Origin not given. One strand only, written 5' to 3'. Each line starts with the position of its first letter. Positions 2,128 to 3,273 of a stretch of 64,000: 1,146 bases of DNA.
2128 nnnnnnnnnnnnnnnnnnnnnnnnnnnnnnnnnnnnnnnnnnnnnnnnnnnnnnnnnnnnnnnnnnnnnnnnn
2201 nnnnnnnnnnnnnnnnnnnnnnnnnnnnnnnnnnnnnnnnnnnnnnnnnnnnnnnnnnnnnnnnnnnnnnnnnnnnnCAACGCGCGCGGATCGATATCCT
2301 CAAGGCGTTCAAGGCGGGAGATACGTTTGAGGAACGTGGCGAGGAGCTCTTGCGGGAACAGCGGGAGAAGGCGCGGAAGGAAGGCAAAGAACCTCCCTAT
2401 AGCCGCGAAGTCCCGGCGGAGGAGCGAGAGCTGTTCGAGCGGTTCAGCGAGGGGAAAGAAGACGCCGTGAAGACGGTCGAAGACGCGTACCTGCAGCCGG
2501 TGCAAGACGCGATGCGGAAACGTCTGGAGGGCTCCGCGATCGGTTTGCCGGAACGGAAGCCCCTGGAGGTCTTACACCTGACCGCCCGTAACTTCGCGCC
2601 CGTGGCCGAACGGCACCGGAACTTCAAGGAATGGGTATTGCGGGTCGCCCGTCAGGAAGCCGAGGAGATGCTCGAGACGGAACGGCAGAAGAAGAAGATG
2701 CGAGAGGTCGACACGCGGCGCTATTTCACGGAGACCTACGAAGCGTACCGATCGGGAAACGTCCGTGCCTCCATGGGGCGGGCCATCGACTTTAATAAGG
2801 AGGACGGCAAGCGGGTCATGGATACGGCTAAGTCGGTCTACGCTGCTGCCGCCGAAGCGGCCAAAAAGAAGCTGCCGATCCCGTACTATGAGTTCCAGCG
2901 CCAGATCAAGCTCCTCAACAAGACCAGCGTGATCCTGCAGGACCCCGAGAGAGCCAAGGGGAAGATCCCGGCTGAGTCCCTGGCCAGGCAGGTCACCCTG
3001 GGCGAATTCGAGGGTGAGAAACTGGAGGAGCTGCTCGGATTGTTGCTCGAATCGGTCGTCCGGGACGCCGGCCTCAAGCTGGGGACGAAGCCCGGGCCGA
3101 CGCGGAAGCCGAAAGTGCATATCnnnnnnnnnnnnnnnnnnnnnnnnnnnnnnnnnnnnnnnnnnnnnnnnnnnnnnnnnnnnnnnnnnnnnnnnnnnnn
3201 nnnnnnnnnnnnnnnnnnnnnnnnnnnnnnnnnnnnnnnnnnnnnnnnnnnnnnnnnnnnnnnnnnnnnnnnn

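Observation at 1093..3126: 677-aa acidic protein with three tandem DnaA domain-IV-like DNA-binding repeats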

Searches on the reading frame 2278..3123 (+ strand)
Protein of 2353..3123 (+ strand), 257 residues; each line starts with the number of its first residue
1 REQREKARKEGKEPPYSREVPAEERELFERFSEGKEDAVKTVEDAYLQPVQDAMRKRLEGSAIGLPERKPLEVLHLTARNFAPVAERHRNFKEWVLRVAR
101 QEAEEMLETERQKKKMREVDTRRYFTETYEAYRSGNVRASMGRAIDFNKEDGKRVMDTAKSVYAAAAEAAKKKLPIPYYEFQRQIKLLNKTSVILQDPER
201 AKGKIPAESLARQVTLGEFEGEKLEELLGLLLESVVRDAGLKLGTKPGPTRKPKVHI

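Call 6: search_protein_families(library=pfam, proteins=[window:2353-3123:+], max_evalue=10)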
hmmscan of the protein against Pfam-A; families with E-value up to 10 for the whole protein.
seq(257 aa): 0 families

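Call 43: search_solved_structures(query=A6, max_evalue=10, show_alignments=3)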
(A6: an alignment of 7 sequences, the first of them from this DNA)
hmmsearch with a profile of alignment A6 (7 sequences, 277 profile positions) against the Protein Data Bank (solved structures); distinct sequences matched with E-value up to 10: 5.
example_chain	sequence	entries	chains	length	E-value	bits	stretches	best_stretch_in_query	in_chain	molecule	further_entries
24yw_S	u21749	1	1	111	0.12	15.1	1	222-269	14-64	Large ribosomal subunit protein uL22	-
1ain_A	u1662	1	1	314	0.19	14.4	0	49-104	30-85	ANNEXIN I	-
9np0_A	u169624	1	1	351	0.26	14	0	49-104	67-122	Annexin A1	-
1hm6_A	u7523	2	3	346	0.45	13.2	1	48-104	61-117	ANNEXIN 1 | ANNEXIN I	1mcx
6ywe_K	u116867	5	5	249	0.85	12.3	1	65-143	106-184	Related to ribosomal protein L16, mitochondrial | 60S ribosomal protein L16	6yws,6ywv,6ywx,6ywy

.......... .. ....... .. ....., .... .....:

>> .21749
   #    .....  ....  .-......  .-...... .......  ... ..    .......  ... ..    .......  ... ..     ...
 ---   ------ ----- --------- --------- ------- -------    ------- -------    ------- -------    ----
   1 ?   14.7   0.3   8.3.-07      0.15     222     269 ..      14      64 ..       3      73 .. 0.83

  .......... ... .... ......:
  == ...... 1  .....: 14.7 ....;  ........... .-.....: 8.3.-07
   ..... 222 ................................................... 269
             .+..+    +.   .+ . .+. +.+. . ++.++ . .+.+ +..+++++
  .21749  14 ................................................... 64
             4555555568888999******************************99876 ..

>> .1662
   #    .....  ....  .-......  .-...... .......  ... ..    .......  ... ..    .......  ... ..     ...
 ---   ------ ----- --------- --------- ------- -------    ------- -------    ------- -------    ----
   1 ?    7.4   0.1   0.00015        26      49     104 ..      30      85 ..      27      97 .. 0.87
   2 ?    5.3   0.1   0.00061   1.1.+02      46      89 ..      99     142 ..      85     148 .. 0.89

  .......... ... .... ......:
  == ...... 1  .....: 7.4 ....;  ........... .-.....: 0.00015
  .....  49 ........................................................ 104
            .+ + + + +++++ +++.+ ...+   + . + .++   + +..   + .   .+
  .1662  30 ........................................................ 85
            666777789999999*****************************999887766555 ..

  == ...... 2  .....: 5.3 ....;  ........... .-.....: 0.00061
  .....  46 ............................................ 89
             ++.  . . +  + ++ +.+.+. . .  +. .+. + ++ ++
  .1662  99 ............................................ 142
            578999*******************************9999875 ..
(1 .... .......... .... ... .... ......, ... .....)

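Call 44: search_protein_families(library=pfam, alignment_id=A6, max_evalue=10)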
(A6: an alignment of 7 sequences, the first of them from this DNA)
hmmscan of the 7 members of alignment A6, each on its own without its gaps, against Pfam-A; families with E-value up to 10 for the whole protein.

A. member 1, seq(282 aa): 0 families

B. families by the number of members that match (of 7 scanned): 5 families
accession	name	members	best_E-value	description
PF04542.20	Sigma70_r2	2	0.022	Sigma-70 region 2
PF11207.13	DUF2989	1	0.018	Protein of unknown function (DUF2989)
PF09564.16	RE_NgoBV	1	0.037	NgoBV restriction endonuclease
PF14357.11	DUF4404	1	0.16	Domain of unknown function (DUF4404)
PF11918.13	Peptidase_S41_N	1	0.2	N-terminal domain of Peptidase_S41 in eukaryotic IRBP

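Call 61: find_homologous_proteins(query=A6, max_evalue=0.001)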
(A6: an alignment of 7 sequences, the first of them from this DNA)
Query A6 (7 sequences): 8000 candidates shared short words with the query, none scored E <= 0.001.
